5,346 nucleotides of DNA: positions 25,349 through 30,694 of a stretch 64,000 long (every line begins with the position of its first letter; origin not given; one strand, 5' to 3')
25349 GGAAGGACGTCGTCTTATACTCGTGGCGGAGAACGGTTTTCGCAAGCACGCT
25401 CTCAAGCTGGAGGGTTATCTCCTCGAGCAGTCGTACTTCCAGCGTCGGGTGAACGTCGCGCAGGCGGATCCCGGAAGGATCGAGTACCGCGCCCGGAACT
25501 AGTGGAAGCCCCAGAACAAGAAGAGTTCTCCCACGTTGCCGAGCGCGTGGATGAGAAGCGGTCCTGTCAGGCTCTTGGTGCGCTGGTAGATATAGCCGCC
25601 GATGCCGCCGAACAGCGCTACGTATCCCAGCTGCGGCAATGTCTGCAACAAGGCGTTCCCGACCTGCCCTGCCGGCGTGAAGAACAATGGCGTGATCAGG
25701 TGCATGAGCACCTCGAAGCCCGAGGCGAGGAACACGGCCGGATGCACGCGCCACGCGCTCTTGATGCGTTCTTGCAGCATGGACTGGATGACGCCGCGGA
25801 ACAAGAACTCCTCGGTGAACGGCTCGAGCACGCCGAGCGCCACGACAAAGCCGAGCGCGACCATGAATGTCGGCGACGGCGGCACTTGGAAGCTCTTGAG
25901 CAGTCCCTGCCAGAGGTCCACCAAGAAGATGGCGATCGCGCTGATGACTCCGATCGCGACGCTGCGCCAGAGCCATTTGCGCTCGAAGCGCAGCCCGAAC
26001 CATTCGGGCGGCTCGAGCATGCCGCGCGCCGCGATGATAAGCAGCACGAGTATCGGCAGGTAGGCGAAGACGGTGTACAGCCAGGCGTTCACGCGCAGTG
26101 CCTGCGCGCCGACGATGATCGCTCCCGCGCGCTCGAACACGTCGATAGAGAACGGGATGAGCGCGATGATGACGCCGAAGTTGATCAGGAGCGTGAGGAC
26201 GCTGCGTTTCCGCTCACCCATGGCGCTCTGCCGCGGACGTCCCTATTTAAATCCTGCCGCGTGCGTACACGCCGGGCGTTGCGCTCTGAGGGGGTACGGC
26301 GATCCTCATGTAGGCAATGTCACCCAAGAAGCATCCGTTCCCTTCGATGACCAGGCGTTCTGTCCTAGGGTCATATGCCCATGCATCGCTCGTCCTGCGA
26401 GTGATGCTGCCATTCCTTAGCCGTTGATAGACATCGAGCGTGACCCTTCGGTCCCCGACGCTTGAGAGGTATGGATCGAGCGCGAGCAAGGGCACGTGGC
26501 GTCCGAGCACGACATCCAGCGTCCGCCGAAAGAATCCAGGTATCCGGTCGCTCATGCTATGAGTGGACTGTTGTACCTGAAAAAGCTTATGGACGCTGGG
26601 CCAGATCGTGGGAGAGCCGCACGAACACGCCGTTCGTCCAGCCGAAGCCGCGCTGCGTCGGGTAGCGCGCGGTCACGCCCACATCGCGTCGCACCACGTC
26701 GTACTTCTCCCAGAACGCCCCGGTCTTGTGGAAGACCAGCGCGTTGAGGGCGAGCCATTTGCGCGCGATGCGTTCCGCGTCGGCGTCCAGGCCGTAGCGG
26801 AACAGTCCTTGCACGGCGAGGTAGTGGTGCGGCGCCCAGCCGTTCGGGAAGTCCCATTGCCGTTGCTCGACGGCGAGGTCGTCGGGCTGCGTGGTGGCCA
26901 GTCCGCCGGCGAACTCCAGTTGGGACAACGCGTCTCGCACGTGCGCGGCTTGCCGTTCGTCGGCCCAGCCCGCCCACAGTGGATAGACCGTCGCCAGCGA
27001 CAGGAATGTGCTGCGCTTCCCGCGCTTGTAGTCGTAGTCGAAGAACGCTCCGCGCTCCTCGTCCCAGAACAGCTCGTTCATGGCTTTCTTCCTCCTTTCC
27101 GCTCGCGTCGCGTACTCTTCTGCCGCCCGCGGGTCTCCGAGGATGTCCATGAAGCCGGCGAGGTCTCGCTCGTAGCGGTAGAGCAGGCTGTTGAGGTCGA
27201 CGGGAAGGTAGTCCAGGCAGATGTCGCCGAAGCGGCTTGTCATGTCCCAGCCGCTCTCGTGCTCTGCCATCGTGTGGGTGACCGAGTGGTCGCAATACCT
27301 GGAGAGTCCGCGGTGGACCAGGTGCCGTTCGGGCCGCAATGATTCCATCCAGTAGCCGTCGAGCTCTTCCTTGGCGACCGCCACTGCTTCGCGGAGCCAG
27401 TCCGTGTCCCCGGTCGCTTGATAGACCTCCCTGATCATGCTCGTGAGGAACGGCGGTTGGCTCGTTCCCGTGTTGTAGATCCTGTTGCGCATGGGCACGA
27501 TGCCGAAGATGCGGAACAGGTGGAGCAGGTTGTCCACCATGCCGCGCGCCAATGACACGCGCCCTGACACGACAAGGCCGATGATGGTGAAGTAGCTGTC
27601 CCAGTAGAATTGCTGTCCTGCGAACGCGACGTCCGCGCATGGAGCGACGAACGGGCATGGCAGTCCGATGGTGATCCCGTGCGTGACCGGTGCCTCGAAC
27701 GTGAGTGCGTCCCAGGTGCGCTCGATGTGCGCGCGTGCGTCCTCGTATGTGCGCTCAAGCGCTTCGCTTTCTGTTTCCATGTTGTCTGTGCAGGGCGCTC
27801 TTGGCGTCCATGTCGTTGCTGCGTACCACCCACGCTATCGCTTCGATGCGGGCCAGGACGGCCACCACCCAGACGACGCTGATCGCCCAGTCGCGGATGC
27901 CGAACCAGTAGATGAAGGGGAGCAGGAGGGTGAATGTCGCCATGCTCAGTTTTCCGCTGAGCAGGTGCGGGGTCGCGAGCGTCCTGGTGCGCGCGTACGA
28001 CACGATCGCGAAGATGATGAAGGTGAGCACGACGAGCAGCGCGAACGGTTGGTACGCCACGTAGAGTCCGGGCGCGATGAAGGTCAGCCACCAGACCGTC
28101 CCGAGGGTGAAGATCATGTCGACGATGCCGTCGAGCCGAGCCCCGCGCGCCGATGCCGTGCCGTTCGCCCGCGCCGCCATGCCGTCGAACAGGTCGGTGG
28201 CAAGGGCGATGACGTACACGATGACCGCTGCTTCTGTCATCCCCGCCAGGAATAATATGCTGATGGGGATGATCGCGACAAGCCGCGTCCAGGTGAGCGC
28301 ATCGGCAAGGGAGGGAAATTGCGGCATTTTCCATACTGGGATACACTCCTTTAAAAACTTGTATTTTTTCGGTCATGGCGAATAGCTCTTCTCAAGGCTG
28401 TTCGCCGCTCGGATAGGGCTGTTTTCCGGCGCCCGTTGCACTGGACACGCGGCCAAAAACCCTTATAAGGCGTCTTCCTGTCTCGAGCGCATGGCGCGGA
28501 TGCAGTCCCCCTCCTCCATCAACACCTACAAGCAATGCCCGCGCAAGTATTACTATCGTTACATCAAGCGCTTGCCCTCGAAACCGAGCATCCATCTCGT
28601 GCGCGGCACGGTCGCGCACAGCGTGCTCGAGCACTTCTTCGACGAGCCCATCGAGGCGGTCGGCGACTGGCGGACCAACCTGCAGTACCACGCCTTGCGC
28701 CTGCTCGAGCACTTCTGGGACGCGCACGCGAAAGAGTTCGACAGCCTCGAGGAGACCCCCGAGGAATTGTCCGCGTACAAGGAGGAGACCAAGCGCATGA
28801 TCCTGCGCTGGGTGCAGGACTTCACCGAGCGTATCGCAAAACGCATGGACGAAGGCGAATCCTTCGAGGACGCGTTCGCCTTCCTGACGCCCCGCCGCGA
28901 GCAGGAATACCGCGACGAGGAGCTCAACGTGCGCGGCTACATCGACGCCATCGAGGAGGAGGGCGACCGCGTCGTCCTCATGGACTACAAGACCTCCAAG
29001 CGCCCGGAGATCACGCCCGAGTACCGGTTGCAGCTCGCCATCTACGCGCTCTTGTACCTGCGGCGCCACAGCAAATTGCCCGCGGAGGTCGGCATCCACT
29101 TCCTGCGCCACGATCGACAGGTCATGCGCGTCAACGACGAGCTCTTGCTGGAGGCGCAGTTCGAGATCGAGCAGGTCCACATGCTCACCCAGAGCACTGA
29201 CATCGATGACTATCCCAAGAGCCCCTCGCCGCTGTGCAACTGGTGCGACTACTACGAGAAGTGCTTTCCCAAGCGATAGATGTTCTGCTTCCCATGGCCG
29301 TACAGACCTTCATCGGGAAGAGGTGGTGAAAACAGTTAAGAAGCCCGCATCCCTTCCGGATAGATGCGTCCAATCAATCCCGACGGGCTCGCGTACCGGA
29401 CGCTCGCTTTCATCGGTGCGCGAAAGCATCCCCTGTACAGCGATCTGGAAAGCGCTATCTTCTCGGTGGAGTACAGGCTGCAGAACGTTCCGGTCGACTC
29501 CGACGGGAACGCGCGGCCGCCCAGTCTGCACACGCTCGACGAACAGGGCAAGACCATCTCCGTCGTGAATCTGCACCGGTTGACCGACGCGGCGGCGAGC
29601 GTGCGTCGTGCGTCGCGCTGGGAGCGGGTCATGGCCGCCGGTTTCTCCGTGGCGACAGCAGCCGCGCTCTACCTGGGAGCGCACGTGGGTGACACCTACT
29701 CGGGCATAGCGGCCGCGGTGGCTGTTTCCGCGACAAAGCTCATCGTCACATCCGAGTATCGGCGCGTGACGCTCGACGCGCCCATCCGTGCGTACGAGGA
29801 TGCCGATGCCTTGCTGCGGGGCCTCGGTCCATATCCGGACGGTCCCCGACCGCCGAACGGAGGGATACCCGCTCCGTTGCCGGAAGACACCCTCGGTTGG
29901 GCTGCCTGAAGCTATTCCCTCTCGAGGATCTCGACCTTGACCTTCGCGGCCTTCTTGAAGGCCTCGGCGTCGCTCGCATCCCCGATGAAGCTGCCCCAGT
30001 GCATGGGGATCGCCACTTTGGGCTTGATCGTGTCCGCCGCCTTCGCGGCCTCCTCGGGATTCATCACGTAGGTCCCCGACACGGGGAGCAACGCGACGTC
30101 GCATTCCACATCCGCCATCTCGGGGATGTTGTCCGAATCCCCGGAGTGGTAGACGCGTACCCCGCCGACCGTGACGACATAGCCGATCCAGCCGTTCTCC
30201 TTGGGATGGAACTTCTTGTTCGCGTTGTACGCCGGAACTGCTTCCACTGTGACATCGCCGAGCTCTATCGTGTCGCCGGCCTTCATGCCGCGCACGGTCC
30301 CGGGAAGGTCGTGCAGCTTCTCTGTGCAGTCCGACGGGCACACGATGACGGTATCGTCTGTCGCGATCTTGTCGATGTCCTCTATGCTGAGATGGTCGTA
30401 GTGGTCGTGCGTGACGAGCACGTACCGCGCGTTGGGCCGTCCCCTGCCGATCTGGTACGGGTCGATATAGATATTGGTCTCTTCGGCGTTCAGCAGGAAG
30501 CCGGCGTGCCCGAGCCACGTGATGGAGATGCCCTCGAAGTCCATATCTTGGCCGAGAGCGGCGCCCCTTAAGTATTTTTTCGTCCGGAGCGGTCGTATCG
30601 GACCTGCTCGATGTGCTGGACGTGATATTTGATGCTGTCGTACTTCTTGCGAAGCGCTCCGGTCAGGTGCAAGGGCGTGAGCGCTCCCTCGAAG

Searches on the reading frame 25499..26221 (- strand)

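Call 29: search_protein_families(library=pfam, max_evalue=0.001, proteins=[window:25499-26221:-])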
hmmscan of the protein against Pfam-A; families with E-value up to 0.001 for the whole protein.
window:25499-26221:- (240 aa): 1 family
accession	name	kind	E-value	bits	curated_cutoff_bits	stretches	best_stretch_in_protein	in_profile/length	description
PF02517.21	Rce1-like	-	2.5e-15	57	22.4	1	123-230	5-92/93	Type II CAAX prenyl endopeptidase Rce1-like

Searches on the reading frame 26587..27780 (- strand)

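Call 30: search_protein_families(library=pfam, max_evalue=0.001, proteins=[window:26587-27780:-])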
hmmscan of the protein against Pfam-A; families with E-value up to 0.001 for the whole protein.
window:26587-27780:- (397 aa): 2 families
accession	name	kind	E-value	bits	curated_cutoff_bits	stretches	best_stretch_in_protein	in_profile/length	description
PF01204.24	Trehalase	-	2.3e-91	307.6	21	2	174-388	287-506/512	Trehalase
PF22422.2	MGH1-like_GH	-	6.2e-25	88.9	27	1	56-362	3-342/356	Mannosylglycerate hydrolase MGH1-like glycoside hydrolase domain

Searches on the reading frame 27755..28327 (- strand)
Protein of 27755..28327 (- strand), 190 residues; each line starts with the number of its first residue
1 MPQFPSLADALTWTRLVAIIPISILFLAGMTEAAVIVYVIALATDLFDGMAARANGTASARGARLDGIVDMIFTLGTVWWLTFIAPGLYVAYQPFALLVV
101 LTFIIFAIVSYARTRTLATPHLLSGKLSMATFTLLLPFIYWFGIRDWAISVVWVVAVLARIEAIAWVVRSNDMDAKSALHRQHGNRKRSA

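Call 30: search_protein_families(library=pfam, max_evalue=0.001, proteins=[window:27755-28327:-])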
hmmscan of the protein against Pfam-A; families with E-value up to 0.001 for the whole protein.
window:27755-28327:- (190 aa): 1 family
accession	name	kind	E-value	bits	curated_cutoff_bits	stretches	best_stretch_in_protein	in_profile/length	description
PF01066.26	CDP-OH_P_transf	-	1.1e-13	52.2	22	1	7-157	3-151/152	CDP-alcohol phosphatidyltransferase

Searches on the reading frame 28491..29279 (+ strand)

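Call 30: search_protein_families(library=pfam, max_evalue=0.001, proteins=[window:28491-29279:+])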
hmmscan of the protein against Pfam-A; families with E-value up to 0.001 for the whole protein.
window:28491-29279:+ (262 aa): 4 families
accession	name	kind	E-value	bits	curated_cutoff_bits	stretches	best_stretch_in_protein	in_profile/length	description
PF12705.13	PDDEXK_1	-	9.2e-33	114.6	22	1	6-258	3-246/247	PD-(D/E)XK nuclease superfamily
PF01930.23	Cas_Cas4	-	2.4e-12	47.7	22.7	1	142-260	46-160/160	Domain of unknown function DUF83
PF08696.17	Dna2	-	9e-07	29.2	22.4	1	6-119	57-162/204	DNA replication factor Dna2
PF10926.14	DUF2800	-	1e-05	25.4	21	1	6-193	5-164/368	Protein of unknown function (DUF2800)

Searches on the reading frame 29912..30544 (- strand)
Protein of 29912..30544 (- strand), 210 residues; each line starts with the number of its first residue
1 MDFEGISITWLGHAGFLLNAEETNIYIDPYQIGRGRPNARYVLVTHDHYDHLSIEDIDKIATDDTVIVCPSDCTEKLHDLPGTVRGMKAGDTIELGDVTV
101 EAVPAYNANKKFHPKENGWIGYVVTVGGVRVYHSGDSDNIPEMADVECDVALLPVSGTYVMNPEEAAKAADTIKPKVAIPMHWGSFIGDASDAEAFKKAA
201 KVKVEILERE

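Call 30: search_protein_families(library=pfam, max_evalue=0.001, proteins=[window:29912-30544:-])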
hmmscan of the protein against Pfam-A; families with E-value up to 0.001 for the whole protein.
window:29912-30544:- (210 aa): 3 families
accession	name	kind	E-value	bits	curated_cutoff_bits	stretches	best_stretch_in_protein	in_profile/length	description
PF13483.12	Lactamase_B_3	-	1.1e-31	110.5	24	1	8-182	2-160/160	Beta-lactamase superfamily domain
PF12706.13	Lactamase_B_2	-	4.2e-26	92.2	27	1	34-183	26-200/200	Beta-lactamase superfamily domain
PF00753.33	Lactamase_B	-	5.2e-06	27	22.7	1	21-182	33-196/196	Metallo-beta-lactamase superfamily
